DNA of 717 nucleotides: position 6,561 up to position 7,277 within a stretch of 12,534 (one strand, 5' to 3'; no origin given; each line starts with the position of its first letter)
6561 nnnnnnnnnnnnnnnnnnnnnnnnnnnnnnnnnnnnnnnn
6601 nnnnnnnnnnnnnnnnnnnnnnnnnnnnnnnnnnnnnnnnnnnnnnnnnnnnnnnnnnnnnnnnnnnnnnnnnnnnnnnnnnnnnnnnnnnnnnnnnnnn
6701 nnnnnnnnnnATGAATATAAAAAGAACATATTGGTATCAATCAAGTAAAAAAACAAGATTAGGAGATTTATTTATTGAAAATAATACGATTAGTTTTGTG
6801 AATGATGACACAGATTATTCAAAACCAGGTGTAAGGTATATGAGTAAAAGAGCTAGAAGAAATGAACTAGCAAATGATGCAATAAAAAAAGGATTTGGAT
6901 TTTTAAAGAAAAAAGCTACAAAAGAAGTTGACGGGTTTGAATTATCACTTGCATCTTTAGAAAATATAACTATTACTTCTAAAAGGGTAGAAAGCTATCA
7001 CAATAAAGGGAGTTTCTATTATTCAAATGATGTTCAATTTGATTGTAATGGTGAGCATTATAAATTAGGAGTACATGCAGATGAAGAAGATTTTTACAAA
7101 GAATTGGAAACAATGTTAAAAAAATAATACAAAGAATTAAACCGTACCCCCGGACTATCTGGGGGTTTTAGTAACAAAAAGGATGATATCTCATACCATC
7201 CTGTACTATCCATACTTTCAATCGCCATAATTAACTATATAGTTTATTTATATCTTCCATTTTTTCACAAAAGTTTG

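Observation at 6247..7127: Orphan, translationally coupled two-gene cassette: membrane-anchored PH-like protein plus soluble PH/GRAM-like protein, function unknown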

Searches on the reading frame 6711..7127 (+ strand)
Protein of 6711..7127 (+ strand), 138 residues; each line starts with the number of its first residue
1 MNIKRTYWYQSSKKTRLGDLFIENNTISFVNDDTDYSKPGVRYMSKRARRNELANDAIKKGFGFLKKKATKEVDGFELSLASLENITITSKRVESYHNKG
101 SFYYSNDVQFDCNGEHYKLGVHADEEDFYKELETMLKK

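Call 3: search_protein_families(library=pfam, proteins=[window:6711-7127:+], max_evalue=1)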
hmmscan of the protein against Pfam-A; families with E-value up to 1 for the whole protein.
window:6711-7127:+ (138 aa): 0 families

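Call 4: search_protein_families(library=ncbifam, proteins=[window:6711-7127:+], max_evalue=10)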
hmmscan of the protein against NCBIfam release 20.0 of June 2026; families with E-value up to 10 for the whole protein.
window:6711-7127:+ (138 aa): 0 families

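Call 5: search_protein_families(library=padloc, proteins=[window:6711-7127:+], max_evalue=10)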
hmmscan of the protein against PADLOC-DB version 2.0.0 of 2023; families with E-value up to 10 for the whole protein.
window:6711-7127:+ (138 aa): 0 families

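Call 6: search_protein_families(library=phrogs, proteins=[window:6711-7127:+], max_evalue=10)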
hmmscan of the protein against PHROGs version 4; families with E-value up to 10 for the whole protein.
window:6711-7127:+ (138 aa): 1 family
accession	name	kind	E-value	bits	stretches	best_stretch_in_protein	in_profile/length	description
phrog_27945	-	unknown function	0.33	11.9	1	46-97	25-74/137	-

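Call 8: find_homologous_proteins(query=window:6711-7124:+, max_evalue=0.001)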
Query window:6711-7124:+ (138 aa): 1 proteins with E <= 0.001 among 23 candidates.
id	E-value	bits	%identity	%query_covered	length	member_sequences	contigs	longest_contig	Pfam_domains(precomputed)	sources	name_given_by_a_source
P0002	3.2e-86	304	100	100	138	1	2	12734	-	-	-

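Call 18: search_dna_similar(query=window:6711-7124:+, collection=plasmids, mode=protein, max_evalue=10)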
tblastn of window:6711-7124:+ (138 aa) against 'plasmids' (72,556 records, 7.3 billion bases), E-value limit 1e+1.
No match.

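Call 19: search_dna_similar(query=window:6711-7124:+, collection=phages, mode=protein, max_evalue=10)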
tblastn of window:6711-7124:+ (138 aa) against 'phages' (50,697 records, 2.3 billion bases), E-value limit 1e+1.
No match.

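Call 21: predict_structure(protein=window:6711-7124:+)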
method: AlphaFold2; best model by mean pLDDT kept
length: 138 residues; sequences in the alignment: 1
mean_pLDDT: 50.1   pTM: 0.41
mean pLDDT of the five models: 50.1, 45.6, 39.6, 36.3, 34.6
residues with pLDDT >= 90: 0; 70-90: 0; 50-70: 70; < 50: 68
segments of 3 or more residues with pLDDT < 50: 1-16, 18-45, 71-82, 95-104
pLDDT, mean of each block of 10 residues (from residue 1): 36 46 42 37 43 61 59 42 54 45 51 61 66 62
secondary structure, 60 per line:
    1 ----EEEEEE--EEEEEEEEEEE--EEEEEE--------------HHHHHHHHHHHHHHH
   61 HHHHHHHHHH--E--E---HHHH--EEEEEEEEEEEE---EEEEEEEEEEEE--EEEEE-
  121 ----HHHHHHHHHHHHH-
elements in order: E5-10 E13-23 E26-31 H46-70 H80-83 E86-97 E101-112 E115-119 H125-137

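Call 23: search_protein_representatives(protein=window:6711-7124:+)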
Query: 138 residues. Proteins with E-value up to 0.001 (for the whole library): 6; up to 1e-10: 4; up to 1e-30: 1. The best 6 are listed.
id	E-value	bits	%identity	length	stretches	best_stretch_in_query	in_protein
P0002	1.0e-86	303.8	100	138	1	1-138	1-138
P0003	1.6e-17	80.0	39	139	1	2-137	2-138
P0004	2.0e-17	79.7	35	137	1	3-136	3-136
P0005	1.4e-11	60.7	34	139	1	1-137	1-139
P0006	4.5e-06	43.0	29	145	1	6-135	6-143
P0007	4.3e-04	36.6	30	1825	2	33-95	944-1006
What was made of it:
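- Tried and rejected: Only the exhaustive HMMER scan found relatives (call 23).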

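Call 26: find_homologous_proteins(query=A1, max_evalue=0.01)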
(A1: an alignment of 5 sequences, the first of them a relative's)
Query A1 (5 sequences) (138 aa, profile of the alignment): 11 proteins with E <= 0.01 among 686 candidates.
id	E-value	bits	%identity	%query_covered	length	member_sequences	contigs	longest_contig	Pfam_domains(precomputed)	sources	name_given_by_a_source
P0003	4.9e-59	216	37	99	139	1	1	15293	-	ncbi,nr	ncbi:hypothetical protein LJC34_05820 [Oscillospiraceae bacterium OttesenSCG-928-G22]|nr:hypothetica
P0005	3.0e-58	214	32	99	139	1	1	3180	-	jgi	jgi:hypothetical protein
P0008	7.2e-53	196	33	99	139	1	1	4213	-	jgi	jgi:hypothetical protein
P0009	1.2e-52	195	32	99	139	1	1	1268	-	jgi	jgi:hypothetical protein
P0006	1.7e-52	195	28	93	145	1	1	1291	-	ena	-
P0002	3.8e-52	194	100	100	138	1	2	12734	-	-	-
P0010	4.9e-52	193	32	99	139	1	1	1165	-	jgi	jgi:hypothetical protein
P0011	3.4e-51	191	33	99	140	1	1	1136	-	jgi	jgi:hypothetical protein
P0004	1.1e-48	183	35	99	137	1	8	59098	-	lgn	-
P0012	6.1e-41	157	33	100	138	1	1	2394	-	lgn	-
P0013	4.9e-38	148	24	96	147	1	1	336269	-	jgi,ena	-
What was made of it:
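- Checked: A full HMMER scan and a profile search found a small family (calls 23, 26).
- The distribution is extremely sparse and patchy: 11 clusters among 5.8 billion proteins (call 26).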

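Call 27: search_solved_structures(query=A1, max_evalue=10, show_alignments=2)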
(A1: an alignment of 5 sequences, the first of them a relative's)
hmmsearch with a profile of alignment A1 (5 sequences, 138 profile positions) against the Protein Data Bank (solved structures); distinct sequences matched with E-value up to 10: 7.
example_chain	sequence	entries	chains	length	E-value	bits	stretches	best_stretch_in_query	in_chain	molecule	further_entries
6t58_A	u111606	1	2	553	0.23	14.6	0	52-82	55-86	Cellular tumor antigen p53,Protein S100-A4,Protein S100-A4,Annexin A2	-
5fnn_A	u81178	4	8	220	1.1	12.4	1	16-60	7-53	IRON-SULFUR CLUSTER REPAIR PROTEIN YTFE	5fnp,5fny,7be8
7bha_A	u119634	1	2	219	1.2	12.3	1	17-60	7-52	Iron-sulfur cluster repair protein YtfE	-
7bhb_A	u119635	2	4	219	1.2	12.3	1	17-60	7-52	Iron-sulfur cluster repair protein YtfE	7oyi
7bhc_A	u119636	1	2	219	1.2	12.2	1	17-60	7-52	Iron-sulfur cluster repair protein YtfE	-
6swy_9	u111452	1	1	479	1.6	11.9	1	4-49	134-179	Protein FYV10,Protein FYV10,Protein FYV10,Protein FYV10,Protein FYV10,Protein FYV10,Protei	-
7ns3_9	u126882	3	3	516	1.8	11.8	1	4-49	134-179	Protein FYV10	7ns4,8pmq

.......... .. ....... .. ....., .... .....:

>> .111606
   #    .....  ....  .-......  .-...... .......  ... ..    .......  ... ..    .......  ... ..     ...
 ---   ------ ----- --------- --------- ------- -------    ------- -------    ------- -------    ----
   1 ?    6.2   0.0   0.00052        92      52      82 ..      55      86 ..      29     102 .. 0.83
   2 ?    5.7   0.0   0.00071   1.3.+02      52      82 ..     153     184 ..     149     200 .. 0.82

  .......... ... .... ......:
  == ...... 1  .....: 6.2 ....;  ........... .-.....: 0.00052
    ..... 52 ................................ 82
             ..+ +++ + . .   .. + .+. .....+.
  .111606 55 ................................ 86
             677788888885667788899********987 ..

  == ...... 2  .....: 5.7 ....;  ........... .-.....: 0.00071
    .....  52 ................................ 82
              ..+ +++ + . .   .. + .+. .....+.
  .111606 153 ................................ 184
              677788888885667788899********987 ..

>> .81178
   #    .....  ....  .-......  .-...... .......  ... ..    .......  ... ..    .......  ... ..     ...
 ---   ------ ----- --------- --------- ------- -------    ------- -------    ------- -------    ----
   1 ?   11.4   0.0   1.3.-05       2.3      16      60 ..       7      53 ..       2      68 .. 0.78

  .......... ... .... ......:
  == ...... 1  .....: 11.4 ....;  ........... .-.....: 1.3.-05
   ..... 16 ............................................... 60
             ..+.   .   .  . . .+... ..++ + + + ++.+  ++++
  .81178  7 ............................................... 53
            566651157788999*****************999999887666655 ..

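Call 28: search_protein_families(library=pfam, alignment_id=A1, max_evalue=10)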
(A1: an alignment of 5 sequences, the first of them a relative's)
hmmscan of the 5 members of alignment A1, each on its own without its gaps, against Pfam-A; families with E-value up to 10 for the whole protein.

A. member 1, P0002 (138 aa): 0 families

B. families by the number of members that match (of 5 scanned): 2 families
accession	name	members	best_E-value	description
PF24799.1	Paxt-1_C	1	0.075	Partner of xrn-2 protein 1-like, C-terminal domain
PF25413.1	Rossman_Mical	1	0.13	Mical, Rossman domain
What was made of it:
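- Closest known: bPH_3. Different: Native sequences give no hit (call 28).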

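Call 29: find_encoding_contigs(protein=P0003, flank=6000, max_places=3)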
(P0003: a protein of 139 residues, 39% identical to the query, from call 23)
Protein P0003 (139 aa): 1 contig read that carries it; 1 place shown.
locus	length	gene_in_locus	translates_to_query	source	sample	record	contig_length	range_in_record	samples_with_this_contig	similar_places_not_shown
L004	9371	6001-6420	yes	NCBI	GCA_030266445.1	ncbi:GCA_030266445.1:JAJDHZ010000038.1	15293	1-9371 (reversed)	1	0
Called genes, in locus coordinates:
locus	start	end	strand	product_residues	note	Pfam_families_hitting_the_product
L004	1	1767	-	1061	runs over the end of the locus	PF04313:HSDR_N, PF04851:ResIII, PF18766:SWI2_SNF2, PF22679:T1R_D3-like, PF11867:T1RH-like_C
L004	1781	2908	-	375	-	PF01420:Methylase_S (weak)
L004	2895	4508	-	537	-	PF12161:HsdM_N, PF02384:N6_Mtase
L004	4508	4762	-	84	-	PF01381:HTH_3 (weak), PF13443:HTH_26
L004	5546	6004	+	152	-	-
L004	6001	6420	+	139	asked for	-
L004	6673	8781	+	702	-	PF17802:SpaA (weak)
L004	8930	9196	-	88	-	PF01649:Ribosomal_S20p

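Call 30: find_encoding_contigs(protein=P0004, flank=6000, max_places=4)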
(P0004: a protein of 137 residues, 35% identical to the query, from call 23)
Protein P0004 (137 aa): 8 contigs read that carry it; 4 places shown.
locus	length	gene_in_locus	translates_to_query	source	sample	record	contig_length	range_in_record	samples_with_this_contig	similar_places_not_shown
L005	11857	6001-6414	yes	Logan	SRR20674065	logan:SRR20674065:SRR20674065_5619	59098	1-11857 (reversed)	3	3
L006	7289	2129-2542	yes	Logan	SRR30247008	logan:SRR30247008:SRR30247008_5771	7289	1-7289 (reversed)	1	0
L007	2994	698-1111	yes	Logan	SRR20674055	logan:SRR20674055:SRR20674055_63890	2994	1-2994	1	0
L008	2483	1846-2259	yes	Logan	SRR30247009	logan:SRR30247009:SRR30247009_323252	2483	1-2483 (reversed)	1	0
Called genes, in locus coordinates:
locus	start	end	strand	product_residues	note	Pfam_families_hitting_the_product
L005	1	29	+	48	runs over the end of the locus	-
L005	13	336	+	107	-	PF03551:PadR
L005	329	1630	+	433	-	PF22564:HAAS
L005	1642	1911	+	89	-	PF04024:PspC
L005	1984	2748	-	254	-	PF00561:Abhydrolase_1, PF05728:UPF0227 (faint), PF12146:Hydrolase_4, PF12697:Abhydrolase_6 (weak), PF03959:FSH1 (weak)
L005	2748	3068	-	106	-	PF01906:YbjQ_1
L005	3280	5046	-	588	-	PF17297:PEPCK_N, PF00821:PEPCK_GTP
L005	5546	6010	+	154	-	-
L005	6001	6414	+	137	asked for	-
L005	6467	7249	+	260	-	-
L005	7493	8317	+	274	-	-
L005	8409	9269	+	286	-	PF02517:Rce1-like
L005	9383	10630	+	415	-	PF00464:SHMT, PF00155:Aminotran_1_2, PF00266:Aminotran_5 (faint)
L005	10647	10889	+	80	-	-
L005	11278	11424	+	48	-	-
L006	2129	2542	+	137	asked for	-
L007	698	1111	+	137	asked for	-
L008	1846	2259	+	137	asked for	-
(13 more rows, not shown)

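Call 31: find_encoding_contigs(protein=P0013, flank=6000, max_places=3)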
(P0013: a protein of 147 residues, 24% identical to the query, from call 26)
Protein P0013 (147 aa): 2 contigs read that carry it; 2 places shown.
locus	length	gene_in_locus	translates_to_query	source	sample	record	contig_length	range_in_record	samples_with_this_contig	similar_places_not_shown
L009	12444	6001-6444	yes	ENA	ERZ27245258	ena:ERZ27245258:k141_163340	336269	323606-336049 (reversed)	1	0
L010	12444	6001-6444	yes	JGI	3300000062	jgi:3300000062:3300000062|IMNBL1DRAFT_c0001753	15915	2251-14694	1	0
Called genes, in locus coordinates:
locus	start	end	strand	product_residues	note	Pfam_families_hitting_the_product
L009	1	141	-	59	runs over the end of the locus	-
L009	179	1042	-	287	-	-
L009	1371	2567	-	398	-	PF14659:Phage_int_SAM_3, PF00589:Phage_integrase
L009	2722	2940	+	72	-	-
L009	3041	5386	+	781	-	PF20720:nSTAND3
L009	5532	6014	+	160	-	-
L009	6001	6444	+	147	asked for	-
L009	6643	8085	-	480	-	PF00749:tRNA-synt_1c, PF19269:Anticodon_2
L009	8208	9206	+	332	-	PF00579:tRNA-synt_1b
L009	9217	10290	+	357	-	PF00953:Glycos_transf_4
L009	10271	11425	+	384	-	PF02350:Epimerase_2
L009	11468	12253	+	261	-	PF00072:Response_reg, PF08769:Spo0A_C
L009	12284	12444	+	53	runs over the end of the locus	PF00301:Rubredoxin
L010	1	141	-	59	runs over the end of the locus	-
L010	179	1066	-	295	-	-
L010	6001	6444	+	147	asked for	-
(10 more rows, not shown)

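Call 36: find_encoding_contigs(protein=P0008, flank=6000, max_places=3)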
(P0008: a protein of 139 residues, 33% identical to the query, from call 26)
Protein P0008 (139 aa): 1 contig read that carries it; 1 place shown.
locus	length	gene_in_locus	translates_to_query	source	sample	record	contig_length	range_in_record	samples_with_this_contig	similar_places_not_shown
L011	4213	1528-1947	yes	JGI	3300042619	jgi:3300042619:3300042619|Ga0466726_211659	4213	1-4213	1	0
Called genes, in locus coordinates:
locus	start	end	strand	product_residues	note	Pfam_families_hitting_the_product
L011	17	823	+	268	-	PF00512:HisKA, PF02518:HATPase_c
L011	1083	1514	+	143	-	-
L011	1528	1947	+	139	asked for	-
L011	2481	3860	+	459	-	PF01554:MatE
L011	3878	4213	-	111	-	?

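Call 37: find_encoding_contigs(protein=P0005, flank=6000, max_places=3)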
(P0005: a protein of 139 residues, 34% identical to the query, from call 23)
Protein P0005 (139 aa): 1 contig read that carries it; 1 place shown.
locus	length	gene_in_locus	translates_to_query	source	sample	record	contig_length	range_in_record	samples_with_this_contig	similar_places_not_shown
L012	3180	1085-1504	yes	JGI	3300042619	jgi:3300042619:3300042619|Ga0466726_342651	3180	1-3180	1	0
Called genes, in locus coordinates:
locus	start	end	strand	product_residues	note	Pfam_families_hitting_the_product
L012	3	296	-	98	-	?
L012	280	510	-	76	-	PF02604:PhdYeFM_antitox (weak)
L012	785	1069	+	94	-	-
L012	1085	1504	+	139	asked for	-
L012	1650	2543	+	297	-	PF05857:TraX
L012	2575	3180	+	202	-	?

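Call 38: find_encoding_contigs(protein=P0012, flank=6000, max_places=3)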
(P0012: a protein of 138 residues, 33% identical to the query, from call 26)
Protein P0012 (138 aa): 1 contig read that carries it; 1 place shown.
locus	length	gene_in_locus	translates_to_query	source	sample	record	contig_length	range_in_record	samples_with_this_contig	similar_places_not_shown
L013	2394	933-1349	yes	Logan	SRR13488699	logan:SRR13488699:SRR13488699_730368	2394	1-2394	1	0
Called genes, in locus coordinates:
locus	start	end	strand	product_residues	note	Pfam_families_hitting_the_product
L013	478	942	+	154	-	-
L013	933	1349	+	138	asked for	-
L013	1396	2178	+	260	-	-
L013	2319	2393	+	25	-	?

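Call 39: find_encoding_contigs(protein=P0006, flank=6000, max_places=3)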
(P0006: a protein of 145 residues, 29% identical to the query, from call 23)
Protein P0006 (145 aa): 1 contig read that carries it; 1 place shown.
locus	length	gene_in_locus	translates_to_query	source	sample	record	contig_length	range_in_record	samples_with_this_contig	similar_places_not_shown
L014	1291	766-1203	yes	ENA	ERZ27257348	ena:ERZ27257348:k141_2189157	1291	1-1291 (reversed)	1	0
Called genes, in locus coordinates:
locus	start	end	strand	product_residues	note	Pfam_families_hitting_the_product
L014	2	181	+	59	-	?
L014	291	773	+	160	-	-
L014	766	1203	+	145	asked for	-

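Call 45: find_related_loci(query=A1, collection=viral_contigs, flank=8000)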
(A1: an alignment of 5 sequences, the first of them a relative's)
Query A1 (138 aa) in viral_contigs; peptide patterns used: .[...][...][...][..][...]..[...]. (x = any residue, [..] = any of these).
79 stretches matched a pattern, but none encodes a relative of the query by tblastn (E <= 1e-3).

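Call 49: find_related_loci(query=A3, collection=metagenome_contigs, flank=10000)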
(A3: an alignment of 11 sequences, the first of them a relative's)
Query A3 (138 aa) in metagenome_contigs; peptide patterns used: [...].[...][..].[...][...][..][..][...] (x = any residue, [..] = any of these).
338 stretches matched a pattern, but none encodes a relative of the query by tblastn (E <= 1e-3).

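Call 51: find_related_loci(query=A4, collection=metagenome_contigs, flank=10000)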
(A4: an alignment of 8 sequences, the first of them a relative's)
Query A4 (139 aa) in metagenome_contigs; peptide patterns used: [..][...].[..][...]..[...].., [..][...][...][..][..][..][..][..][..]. (x = any residue, [..] = any of these).
393 stretches matched a pattern, but none encodes a relative of the query by tblastn (E <= 1e-3).
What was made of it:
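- Tried and rejected: Two metagenome_contigs scans found none (calls 49, 51).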

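Call 55: fold_search(model_id=the predicted structure, library=pdb)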
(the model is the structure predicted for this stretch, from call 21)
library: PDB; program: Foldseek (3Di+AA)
matches with E <= 10: 488; with E <= 0.001: 0
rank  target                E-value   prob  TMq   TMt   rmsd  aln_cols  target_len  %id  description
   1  9r2r_B                6.1e-01  0.08  0.18  0.18  14.4       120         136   13  De novo designed M7 protein fold (released 2025-05-14)
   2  1pu1_MODEL_1_A        7.2e-01  0.23  0.30  0.40  10.4       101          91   13  Solution structure of the Hypothetical protein mth677 from Methanothermobacter Thermautotrophicus (released 2004-06-08)
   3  3w1h_D                7.2e-01  0.21  0.29  0.13   8.3       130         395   12  Crystal structure of the selenocysteine synthase SelA from Aquifex aeolicus (released 2013-06-05)
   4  3w1h_E                8.1e-01  0.25  0.31  0.13   8.4       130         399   12  Crystal structure of the selenocysteine synthase SelA from Aquifex aeolicus (released 2013-06-05)
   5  2y3w_A                8.6e-01  0.08  0.26  0.22  17.0       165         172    9  N-terminal head domain and beginning of coiled coil domain of Danio rerio SAS-6 (released 2011-02-09)
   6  7oyc_X2               9.1e-01  0.06  0.17  0.16  18.3        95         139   15  Cryo-EM structure of the Xenopus egg 80S ribosome (released 2022-07-20)
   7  2fse_D                9.7e-01  0.03  0.15  0.12  21.0       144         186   13  Crystallographic structure of a rheumatoid arthritis MHC susceptibility allele, HLA-DR1 (DRB1*0101), complexed with th (released 2006-09-19)
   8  7pzy_Y                1.0e+00  0.08  0.16  0.16  17.1        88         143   12  Structure of the vacant Candida albicans 80S ribosome (released 2022-05-18)
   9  1xkz_B                1.0e+00  0.07  0.15  0.10  12.1        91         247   14  Crystal structure of the acylated beta-lactam sensor domain of Blar1 from S. aureus (released 2004-11-30)
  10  7r81_Y2               1.0e+00  0.06  0.16  0.15  16.4        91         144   16  Structure of the translating Neurospora crassa ribosome arrested by cycloheximide (released 2021-12-01)
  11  1xkz_C                1.1e+00  0.07  0.15  0.10  12.1        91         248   14  Crystal structure of the acylated beta-lactam sensor domain of Blar1 from S. aureus (released 2004-11-30)
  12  6zu5_SX0              1.1e+00  0.06  0.16  0.16  17.0        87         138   14  Structure of the Paranosema locustae ribosome in complex with Lso2 (released 2020-11-04)
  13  5wer_D                1.2e+00  0.11  0.27  0.16  10.5       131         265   11  Crystal Structure of TAPBPR and H2-Dd complex (released 2017-10-18)
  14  7v6c_B                1.2e+00  0.09  0.23  0.14  14.2       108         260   18  Structure of the Dicer-2-R2D2 heterodimer bound to small RNA duplex (released 2022-03-23)
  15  1xa7_B                1.2e+00  0.06  0.14  0.11  12.2        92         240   13  Crystal structure of the benzylpenicillin-acylated BlaR1 sensor domain from Staphylococcus aureus (released 2004-09-21)
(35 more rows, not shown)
